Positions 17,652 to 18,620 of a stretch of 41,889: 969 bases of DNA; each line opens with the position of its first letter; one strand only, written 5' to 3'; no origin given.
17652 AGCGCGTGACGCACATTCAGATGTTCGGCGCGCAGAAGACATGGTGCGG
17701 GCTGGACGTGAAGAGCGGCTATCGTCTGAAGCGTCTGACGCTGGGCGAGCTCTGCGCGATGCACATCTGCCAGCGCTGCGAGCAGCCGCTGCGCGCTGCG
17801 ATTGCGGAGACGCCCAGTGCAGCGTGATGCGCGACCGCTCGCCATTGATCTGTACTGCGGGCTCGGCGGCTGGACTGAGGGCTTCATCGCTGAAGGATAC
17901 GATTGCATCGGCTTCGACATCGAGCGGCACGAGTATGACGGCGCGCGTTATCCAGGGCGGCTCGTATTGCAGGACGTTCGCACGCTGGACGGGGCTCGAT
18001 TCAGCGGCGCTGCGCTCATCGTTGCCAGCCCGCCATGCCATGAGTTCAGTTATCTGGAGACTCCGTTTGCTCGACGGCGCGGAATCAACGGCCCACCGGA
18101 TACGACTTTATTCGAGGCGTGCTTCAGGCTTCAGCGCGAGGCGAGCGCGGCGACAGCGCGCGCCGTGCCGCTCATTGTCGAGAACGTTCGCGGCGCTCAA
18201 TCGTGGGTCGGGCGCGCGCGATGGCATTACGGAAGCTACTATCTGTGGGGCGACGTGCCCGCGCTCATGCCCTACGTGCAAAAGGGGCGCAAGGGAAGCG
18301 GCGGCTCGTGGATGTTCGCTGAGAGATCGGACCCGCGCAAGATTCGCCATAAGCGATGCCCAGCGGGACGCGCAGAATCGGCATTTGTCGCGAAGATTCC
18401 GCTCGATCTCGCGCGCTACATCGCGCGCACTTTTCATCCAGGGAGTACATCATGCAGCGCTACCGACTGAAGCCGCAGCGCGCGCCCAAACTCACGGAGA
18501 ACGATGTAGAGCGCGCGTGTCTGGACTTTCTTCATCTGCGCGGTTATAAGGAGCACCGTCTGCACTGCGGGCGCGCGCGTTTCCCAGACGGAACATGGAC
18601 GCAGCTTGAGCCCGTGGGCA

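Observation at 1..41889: Selective hexamer usage: GAGCTC strongly enriched while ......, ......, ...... and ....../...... appear purged by synonymous codon-pair choice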

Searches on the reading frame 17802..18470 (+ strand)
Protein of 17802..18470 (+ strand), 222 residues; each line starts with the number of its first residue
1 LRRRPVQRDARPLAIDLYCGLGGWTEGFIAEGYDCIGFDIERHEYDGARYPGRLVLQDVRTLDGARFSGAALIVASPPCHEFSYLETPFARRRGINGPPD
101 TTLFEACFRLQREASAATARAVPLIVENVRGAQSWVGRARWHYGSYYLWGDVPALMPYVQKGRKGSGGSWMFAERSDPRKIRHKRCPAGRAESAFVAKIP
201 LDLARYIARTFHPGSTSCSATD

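Call 16: search_protein_families(library=pfam, proteins=[window:17802-18470:+], max_evalue=0.01)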
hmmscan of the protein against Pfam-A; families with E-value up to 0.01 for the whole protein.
window:17802-18470:+ (222 aa): 1 family
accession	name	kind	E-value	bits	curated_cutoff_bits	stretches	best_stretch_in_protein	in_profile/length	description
PF00145.23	DNA_methylase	-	2.1e-07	31.1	22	1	15-132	4-114/324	C-5 cytosine-specific DNA methylase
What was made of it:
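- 17802..18470 (+): Small (222 aa) C5-cytosine methyltransferase-like protein. It has motifs I, IV (SPPCH here, SPPCQ in homologues) and VI (ENV), and only a very short variable segment where the target-recognition domain would be. Specificity unknown. PF00145 N-terminal half, E 2e-7 (call 16).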

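Call 28: find_homologous_proteins(query=window:17802-18467:+)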
Query window:17802-18467:+ (222 aa): 7764 proteins with E <= 0.001 among 8000 candidates; the best 120 are listed.
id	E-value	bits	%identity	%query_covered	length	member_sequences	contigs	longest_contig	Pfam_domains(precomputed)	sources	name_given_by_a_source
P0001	9.0e-147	505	100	98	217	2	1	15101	PF00145.24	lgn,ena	-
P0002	8.3e-81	289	70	73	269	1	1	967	PF00145.24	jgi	jgi:hypothetical protein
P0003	1.0e-78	283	64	73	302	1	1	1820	PF00145.24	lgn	-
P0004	2.7e-78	281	56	91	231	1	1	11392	PF00145.24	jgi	jgi:hypothetical protein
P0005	8.6e-78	280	52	92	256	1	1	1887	PF00145.24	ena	-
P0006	1.3e-77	279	62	91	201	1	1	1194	PF00145.24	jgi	jgi:hypothetical protein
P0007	3.9e-77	277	64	91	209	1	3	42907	PF00145.24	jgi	jgi:hypothetical protein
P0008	4.2e-77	277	57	91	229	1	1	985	PF00145.24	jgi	jgi:hypothetical protein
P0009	4.5e-77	277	54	92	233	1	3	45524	PF00145.24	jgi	jgi:hypothetical protein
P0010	6.4e-77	277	52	93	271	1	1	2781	PF00145.24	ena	-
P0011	8.5e-77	276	49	94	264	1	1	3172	PF00145.24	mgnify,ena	mgnify:CR=1 FL=1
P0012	9.5e-77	276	50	95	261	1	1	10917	PF00145.24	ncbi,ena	-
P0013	1.4e-76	276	70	71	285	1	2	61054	PF00145.24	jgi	jgi:hypothetical protein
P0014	1.5e-76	275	54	93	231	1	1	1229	PF00145.24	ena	-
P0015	1.5e-76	275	60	91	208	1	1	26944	PF00145.24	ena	-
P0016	1.8e-76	275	61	90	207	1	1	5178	PF00145.24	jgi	jgi:hypothetical protein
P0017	1.9e-76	275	67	67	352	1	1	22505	PF00145.24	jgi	-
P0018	2.0e-76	275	68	73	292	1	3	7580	PF00145.24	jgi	jgi:hypothetical protein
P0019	2.3e-76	275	63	91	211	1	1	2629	PF00145.24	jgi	jgi:C-5 cytosine-specific DNA methylase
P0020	2.8e-76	275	70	73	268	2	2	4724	PF00145.24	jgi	-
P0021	3.0e-76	274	61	91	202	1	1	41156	PF00145.24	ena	-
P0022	3.5e-76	274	59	94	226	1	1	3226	PF00145.24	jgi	jgi:hypothetical protein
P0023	4.3e-76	274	58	92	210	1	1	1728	PF00145.24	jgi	-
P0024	4.5e-76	274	61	91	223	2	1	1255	PF00145.24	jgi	jgi:hypothetical protein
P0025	5.1e-76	274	52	93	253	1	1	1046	PF00145.24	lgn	-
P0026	5.2e-76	274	61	91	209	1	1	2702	PF00145.24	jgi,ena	-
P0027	6.5e-76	273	59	95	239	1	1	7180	PF00145.24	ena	-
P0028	8.1e-76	273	54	92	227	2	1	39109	PF00145.24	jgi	jgi:hypothetical protein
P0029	1.3e-75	272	64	91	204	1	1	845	PF00145.24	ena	-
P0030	1.5e-75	272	66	72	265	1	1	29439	PF00145.24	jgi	jgi:hypothetical protein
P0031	1.6e-75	272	61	91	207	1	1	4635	PF00145.24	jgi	jgi:C-5 cytosine-specific DNA methylase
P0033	1.8e-75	272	53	91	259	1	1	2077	PF00145.24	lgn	-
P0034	2.0e-75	272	61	86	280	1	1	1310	PF00145.24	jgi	jgi:hypothetical protein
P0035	2.2e-75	272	49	91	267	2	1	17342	PF00145.24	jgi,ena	-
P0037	2.7e-75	271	49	98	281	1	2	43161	PF00145.24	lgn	-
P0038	2.9e-75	271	52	91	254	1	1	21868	PF00145.24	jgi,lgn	jgi:hypothetical protein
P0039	3.1e-75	271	48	94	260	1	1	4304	PF00145.24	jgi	jgi:C-5 cytosine-specific DNA methylase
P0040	4.1e-75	271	52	91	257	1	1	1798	PF00145.24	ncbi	-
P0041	4.4e-75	271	61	91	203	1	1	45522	PF00145.24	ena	-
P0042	4.5e-75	271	51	92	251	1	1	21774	PF00145.24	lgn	-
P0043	5.2e-75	270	60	92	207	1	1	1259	PF00145.24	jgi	jgi:hypothetical protein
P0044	5.5e-75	270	49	95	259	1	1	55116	PF00145.24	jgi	jgi:hypothetical protein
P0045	5.6e-75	270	61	91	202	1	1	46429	PF00145.24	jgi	jgi:hypothetical protein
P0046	6.0e-75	270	50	91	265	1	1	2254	PF00145.24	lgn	-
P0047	7.5e-75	270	57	91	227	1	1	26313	PF00145.24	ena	-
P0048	8.1e-75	270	52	91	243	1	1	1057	PF00145.24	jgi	jgi:C-5 cytosine-specific DNA methylase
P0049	8.1e-75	270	53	94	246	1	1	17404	PF00145.24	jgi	jgi:C-5 cytosine-specific DNA methylase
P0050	9.0e-75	270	60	91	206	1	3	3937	PF00145.24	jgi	jgi:hypothetical protein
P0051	9.9e-75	270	58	95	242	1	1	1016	PF00145.24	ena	-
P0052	1.0e-74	269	53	91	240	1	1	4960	PF00145.24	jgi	jgi:C-5 cytosine-specific DNA methylase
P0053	1.0e-74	269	59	95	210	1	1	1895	PF00145.24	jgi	-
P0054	1.2e-74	269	59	95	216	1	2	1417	PF00145.24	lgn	-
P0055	1.3e-74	269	65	73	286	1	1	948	PF00145.24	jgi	jgi:hypothetical protein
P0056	1.4e-74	269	53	92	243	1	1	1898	PF00145.24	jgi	jgi:hypothetical protein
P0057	1.6e-74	269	50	93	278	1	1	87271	PF00145.24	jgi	jgi:hypothetical protein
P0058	1.6e-74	269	60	89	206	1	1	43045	PF00145.24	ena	-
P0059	1.6e-74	269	60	91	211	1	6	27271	PF00145.24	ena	-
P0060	1.6e-74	269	56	91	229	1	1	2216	PF00145.24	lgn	-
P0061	1.8e-74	269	58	91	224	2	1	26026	PF00145.24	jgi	jgi:hypothetical protein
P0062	1.9e-74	269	57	95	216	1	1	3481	PF00145.24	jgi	jgi:C-5 cytosine-specific DNA methylase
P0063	2.0e-74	268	53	91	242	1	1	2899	PF00145.24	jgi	jgi:C-5 cytosine-specific DNA methylase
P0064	2.1e-74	268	59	91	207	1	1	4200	PF00145.24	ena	-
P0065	2.2e-74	268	70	72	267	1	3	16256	PF00145.24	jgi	jgi:hypothetical protein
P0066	2.5e-74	268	61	91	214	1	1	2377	PF00145.24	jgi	jgi:hypothetical protein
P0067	2.6e-74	268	51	90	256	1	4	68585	PF00145.24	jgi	jgi:hypothetical protein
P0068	2.6e-74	268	51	95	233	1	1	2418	PF00145.24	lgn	-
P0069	2.7e-74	268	52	95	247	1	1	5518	PF00145.24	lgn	-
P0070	2.9e-74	268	51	95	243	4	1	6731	PF00145.24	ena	-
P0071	3.4e-74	268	50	91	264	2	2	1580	PF00145.24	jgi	jgi:hypothetical protein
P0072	3.9e-74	268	52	91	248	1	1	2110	PF00145.24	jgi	jgi:hypothetical protein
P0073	4.3e-74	267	65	77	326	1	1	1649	PF00145.24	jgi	jgi:hypothetical protein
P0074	4.4e-74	267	60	92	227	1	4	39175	PF00145.24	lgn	-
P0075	4.9e-74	267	58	91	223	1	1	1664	PF00145.24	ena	-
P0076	5.5e-74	267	55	95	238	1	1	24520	PF00145.24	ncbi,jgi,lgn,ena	jgi:hypothetical protein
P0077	5.6e-74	267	55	95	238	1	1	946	PF00145.24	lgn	-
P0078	5.7e-74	267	55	91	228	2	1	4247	PF00145.24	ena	-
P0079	6.1e-74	267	58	94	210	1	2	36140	PF00145.24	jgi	jgi:hypothetical protein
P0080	6.2e-74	267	53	93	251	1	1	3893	PF00145.24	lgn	-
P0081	6.9e-74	267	49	94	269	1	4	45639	PF00145.24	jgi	jgi:hypothetical protein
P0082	7.0e-74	267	65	77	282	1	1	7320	PF00145.24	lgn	-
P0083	7.2e-74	267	61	91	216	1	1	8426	PF00145.24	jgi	jgi:hypothetical protein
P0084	7.5e-74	267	56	91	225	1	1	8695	PF00145.24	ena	-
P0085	7.8e-74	267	52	91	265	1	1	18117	PF00145.24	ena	-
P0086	8.5e-74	266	58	91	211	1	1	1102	PF00145.24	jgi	jgi:hypothetical protein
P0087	8.7e-74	266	69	71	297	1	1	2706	PF00145.24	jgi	jgi:hypothetical protein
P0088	9.3e-74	266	50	90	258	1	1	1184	PF00145.24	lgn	-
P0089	9.4e-74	266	53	91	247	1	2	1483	PF00145.24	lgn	-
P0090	1.0e-73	266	69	72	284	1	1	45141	PF00145.24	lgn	-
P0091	1.0e-73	266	50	91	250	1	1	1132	PF00145.24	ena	-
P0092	1.0e-73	266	53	95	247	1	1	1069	PF00145.24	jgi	jgi:hypothetical protein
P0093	1.0e-73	266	50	91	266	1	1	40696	PF00145.24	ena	-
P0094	1.2e-73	266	56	90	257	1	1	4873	PF00145.24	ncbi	-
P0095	1.2e-73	266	64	74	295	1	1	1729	PF00145.24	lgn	-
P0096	1.2e-73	266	59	92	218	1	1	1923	PF00145.24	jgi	jgi:hypothetical protein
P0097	1.2e-73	266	53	93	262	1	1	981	PF00145.24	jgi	jgi:hypothetical protein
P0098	1.3e-73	266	64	77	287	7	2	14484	PF00145.24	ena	-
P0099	1.4e-73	266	54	91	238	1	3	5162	PF00145.24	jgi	jgi:hypothetical protein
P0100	1.4e-73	266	52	91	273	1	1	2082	PF00145.24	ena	-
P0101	1.4e-73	266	58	92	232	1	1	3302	PF00145.24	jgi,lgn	jgi:site-specific DNA-cytosine methylase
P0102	1.4e-73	266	66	77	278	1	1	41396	PF00145.24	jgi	jgi:C-5 cytosine-specific DNA methylase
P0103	1.4e-73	266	52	93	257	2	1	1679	PF00145.24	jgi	jgi:hypothetical protein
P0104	1.5e-73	266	53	91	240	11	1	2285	PF00145.24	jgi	jgi:hypothetical protein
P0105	1.5e-73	266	68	68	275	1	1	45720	PF00145.24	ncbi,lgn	-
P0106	1.6e-73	266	53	91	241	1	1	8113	PF00145.24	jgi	-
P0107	1.8e-73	265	65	75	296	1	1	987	PF00145.24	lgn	-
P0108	1.8e-73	265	55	91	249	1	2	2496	PF00145.24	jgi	jgi:hypothetical protein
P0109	1.8e-73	265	49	93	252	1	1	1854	PF00145.24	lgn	-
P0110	1.8e-73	265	59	91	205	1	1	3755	PF00145.24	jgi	jgi:hypothetical protein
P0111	1.9e-73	265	60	91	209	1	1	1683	PF00145.24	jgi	jgi:hypothetical protein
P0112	1.9e-73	265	49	91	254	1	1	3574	PF00145.24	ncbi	ncbi:MAG: DNA cytosine methyltransferase [Candidatus Sulfotelmatobacter sp.]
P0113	1.9e-73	265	70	68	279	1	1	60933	PF00145.24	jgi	jgi:hypothetical protein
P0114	1.9e-73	265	59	91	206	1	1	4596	PF00145.24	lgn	-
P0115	2.0e-73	265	62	89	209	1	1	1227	PF00145.24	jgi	jgi:C-5 cytosine-specific DNA methylase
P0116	2.2e-73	265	53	94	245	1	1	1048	PF00145.24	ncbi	-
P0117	2.3e-73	265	52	91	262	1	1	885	PF00145.24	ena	-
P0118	2.3e-73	265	53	91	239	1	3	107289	PF00145.24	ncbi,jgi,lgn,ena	jgi:hypothetical protein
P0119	2.6e-73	265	50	91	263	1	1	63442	PF00145.24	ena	-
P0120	2.7e-73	265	54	91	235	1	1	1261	PF00145.24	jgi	jgi:hypothetical protein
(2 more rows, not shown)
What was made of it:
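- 17802..18470 (+): More than 7,700 homologues of 200-270 aa (call 28).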

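Call 29: search_protein_families(library=phrogs, proteins=[window:17802-18470:+], max_evalue=0.001)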
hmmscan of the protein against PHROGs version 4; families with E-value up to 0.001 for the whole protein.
window:17802-18470:+ (222 aa): 4 families
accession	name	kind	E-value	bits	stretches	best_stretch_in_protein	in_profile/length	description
phrog_363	-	other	1.7e-14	54.7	1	11-171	53-191/327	DNA methyltransferase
phrog_116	-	other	1.1e-08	34.8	1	12-136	208-329/779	DNA methyltransferase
phrog_5999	-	other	3.8e-08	34.3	1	13-84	4-83/109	DNA methyltransferase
phrog_757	-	other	4.9e-07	30.1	1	7-146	10-145/247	DNA methyltransferase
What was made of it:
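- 17802..18470 (+): PHROG DNA methyltransferase families (call 29).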

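Call 30: search_solved_structures(query=window:17802-18467:+, max_evalue=0.01, show_alignments=1)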
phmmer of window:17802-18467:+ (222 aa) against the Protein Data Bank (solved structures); distinct sequences matched with E-value up to 0.01: 0.
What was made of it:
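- Tried and rejected: No PDB sequence match (call 30).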

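Call 48: find_encoding_contigs(protein=P0007, flank=10000, max_places=2)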
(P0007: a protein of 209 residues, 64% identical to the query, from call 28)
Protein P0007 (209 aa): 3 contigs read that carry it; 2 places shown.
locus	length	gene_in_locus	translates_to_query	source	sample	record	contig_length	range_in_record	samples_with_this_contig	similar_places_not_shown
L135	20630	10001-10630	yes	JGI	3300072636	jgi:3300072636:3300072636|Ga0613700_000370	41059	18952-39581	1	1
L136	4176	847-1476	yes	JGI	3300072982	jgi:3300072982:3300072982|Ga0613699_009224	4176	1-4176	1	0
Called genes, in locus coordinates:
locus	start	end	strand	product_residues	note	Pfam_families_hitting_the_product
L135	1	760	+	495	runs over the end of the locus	-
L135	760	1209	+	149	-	PF16778:Phage_tail_APC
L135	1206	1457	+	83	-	-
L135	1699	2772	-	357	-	PF00589:Phage_integrase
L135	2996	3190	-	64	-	-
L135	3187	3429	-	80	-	-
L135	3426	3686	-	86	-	-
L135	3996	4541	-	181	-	PF09588:YqaJ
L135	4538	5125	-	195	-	PF04404:ERF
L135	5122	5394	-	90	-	-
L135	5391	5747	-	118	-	-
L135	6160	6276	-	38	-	-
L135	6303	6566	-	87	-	-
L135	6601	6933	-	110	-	-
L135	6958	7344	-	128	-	-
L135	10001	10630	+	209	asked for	PF00145:DNA_methylase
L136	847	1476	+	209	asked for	PF00145:DNA_methylase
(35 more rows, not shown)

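Call 49: find_encoding_contigs(protein=P0045, flank=10000, max_places=2)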
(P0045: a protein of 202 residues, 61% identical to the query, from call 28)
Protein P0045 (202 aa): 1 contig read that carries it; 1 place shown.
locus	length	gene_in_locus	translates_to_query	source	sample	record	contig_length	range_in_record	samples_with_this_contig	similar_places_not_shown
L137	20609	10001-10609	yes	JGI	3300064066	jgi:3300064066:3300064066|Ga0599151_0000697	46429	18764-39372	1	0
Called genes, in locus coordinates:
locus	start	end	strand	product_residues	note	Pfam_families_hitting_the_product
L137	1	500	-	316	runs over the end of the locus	PF12684:DUF3799 (weak)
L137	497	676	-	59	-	-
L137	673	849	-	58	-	-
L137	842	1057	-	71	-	-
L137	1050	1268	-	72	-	-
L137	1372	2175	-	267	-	-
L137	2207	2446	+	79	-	PF13560:HTH_31 (weak), PF01381:HTH_3 (weak)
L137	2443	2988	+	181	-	PF05866:RusA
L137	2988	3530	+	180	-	PF07750:GcrA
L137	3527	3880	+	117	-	-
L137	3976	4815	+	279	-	-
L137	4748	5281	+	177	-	-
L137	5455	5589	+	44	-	-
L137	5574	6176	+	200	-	-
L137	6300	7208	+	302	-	-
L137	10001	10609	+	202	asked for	PF00145:DNA_methylase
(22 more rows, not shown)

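Call 50: find_encoding_contigs(protein=P0021, flank=10000, max_places=2)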
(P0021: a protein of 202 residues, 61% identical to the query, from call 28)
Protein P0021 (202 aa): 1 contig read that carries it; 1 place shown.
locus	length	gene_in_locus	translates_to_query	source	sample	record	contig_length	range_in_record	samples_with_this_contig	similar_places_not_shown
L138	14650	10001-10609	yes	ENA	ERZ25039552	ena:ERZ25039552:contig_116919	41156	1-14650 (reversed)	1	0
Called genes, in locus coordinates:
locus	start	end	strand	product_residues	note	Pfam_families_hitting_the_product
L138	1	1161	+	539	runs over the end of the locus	PF12708:Pect-lyase_RHGA_epim (faint)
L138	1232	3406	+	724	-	PF12708:Pect-lyase_RHGA_epim (faint)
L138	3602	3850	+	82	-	-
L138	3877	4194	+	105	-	-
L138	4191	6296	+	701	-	PF12708:Pect-lyase_RHGA_epim (weak), PF05048:NosD (weak), PF13229:Beta_helix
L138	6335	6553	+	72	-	-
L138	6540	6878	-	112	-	-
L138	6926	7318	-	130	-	-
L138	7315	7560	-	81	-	-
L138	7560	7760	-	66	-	-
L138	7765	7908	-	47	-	-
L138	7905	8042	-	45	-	-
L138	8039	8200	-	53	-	-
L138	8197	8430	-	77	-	-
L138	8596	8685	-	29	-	-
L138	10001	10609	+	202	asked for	PF00145:DNA_methylase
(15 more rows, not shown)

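Call 56: predict_structure(alignment_id=A2)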
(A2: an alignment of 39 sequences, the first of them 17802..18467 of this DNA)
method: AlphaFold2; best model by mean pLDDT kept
length: 222 residues; sequences in the alignment: 39
mean_pLDDT: 64.4   pTM: 0.61
mean pLDDT of the five models: 64.4, 58.9, 56.0, 45.3, 42.8
residues with pLDDT >= 90: 28; 70-90: 65; 50-70: 63; < 50: 66
segments of 3 or more residues with pLDDT < 50: 137-141, 152-201, 217-222
pLDDT, mean of each block of 10 residues (from residue 1): 61 85 77 86 72 84 92 77 57 68 84 92 74 50 53 44 40 40 41 38 54 49 45
secondary structure, 60 per line:
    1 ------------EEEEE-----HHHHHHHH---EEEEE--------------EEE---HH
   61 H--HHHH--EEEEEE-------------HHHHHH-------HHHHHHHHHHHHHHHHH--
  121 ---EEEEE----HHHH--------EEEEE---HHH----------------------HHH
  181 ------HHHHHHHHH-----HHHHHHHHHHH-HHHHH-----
elements in order: E13-17 H23-30 E34-38 E53-55 H64-67 E70-75 H89-94 H102-118 E124-128 H133-136 E145-149 H187-195 H201-211 H213-217
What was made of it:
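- On C5-cytosine DNA methyltransferase (Pfam PF00145): The AlphaFold model is poor there, with pLDDT below 50 (call 56).
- Tried and rejected: The AlphaFold2 model had mean pLDDT 64 with a disordered C-terminal third (call 56).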

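Call 59: fold_search(model_id=the predicted structure, library=pdb)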
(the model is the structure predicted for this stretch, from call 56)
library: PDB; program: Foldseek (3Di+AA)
matches with E <= 10: 1660; with E <= 0.001: 1
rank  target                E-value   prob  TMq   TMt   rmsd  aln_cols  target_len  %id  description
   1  6el3_A                8.2e-04  1.00  0.31  0.20   6.0       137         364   12  Structure of Progesterone 5beta-Reductase from Arabidopsis thaliana in complex with NADP (released 2018-09-05)
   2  6i72_A                1.1e-03  0.99  0.30  0.20   6.8       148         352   17  Structure of Fragaria ananassa O-methyltransferase in complex with S-adenosylhomocysteine and caffeic acid (released 2019-11-27)
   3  3l8d                  1.1e-03  1.00  0.32  0.34   7.0       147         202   13  Crystal structure of methyltransferase from Bacillus Thuringiensis (released 2010-01-12)
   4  4rwz_A                1.5e-03  0.99  0.29  0.32   6.5       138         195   18  Crystal structure of the antibiotic-resistance methyltransferase Kmr (released 2015-03-11)
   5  3dhn                  2.3e-03  1.00  0.34  0.35   4.7       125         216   10  Crystal structure of the putative epimerase Q89Z24_BACTN from Bacteroides thetaiotaomicron. Northeast Structural Genomic (released 2008-08-12)
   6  6i71_A                2.3e-03  0.99  0.30  0.20   6.8       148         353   17  Structure of Fragaria ananassa O-methyltransferase in complex with S-adenosylhomocysteine (released 2019-11-27)
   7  5cvu_B                2.3e-03  0.97  0.27  0.19   7.2       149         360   17  sinpyl alcohol bound monolignol 4-O-methyltransferase 5 (released 2015-09-16)
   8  3p9i_B                2.4e-03  0.98  0.29  0.20   7.0       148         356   14  Crystal structure of perennial ryegrass LpOMT1 complexed with S-adenosyl-L-homocysteine and sinapaldehyde (released 2011-01-12)
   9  3p9c                  2.4e-03  0.97  0.29  0.19   7.3       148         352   14  Crystal structure of perennial ryegrass LpOMT1 bound to SAH (released 2011-01-12)
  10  3ew7                  2.4e-03  0.96  0.30  0.36  11.4       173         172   12  Crystal structure of the Lmo0794 protein from Listeria monocytogenes. Northeast Structural Genomics Consortium target Lm (released 2008-11-11)
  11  1kyw_A                2.6e-03  0.99  0.31  0.21   6.7       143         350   17  Crystal Structure Analysis of Caffeic Acid/5-hydroxyferulic acid 3/5-O-methyltransferase in complex with 5-hydroxyconi (released 2002-08-28)
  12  3ujb_A                2.6e-03  0.97  0.27  0.24  10.0       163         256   16  Phosphoethanolamine methyltransferase from Plasmodium falciparum in complex with SAH and phosphoethanolamine (released 2011-11-30)
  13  9k2f_D                2.7e-03  0.99  0.34  0.34  10.0       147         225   17  Crystal Structure of CyaF/SAH in open conformational state (released 2025-10-22)
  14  5cvv_B                2.7e-03  0.98  0.28  0.19   7.1       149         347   18  coniferyl alcohol bound monolignol 4-O-methyltransferase 9 (released 2015-09-16)
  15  3tzq_E                2.9e-03  0.98  0.35  0.31   6.8       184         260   11  Crystal structure of a short-chain type dehydrogenase/reductase from Mycobacterium marinum (released 2011-10-05)
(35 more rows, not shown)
